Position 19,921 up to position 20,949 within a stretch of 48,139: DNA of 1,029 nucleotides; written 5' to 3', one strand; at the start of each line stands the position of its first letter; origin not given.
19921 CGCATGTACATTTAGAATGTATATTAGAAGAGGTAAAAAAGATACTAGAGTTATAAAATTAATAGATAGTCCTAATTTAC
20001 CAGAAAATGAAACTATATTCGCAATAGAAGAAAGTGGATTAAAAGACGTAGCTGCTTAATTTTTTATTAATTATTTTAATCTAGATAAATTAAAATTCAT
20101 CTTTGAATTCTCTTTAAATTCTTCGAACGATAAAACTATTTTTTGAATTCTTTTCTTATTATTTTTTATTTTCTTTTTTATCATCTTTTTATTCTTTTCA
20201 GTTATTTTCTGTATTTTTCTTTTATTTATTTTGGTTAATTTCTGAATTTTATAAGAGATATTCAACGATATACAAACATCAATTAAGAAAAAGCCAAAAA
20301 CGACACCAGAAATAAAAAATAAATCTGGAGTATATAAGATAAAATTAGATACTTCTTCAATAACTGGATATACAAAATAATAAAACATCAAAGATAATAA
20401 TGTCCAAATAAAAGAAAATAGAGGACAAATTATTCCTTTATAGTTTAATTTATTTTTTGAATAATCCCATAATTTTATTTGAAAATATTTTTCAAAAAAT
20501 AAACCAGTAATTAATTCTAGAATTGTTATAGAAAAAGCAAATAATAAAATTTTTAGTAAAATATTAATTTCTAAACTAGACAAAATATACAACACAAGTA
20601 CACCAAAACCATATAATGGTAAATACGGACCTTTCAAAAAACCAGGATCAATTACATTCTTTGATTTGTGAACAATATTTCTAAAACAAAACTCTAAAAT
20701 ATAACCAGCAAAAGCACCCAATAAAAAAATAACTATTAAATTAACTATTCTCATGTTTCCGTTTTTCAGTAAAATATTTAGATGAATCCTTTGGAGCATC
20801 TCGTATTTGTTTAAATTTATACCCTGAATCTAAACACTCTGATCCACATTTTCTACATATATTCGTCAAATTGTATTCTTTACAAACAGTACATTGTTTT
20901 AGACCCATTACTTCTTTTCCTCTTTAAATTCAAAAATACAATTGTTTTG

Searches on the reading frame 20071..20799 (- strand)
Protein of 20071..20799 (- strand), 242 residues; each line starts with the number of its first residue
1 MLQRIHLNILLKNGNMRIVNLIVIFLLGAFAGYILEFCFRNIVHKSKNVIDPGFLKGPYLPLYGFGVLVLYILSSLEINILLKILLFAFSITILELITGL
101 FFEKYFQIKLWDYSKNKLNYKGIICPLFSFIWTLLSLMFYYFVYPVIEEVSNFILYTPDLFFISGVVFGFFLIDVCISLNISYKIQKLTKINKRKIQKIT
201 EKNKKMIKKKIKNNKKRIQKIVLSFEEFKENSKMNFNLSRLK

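Call 94: search_protein_families(library=pfam, proteins=[window:20071-20799:-], max_evalue=0.01)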
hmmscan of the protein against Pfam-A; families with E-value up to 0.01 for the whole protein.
window:20071-20799:- (242 aa): 1 family
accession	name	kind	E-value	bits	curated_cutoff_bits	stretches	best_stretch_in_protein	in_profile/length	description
PF06541.16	ABC_trans_CmpB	-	3.7e-37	128.2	25.9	1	24-178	2-150/151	Putative ABC-transporter type IV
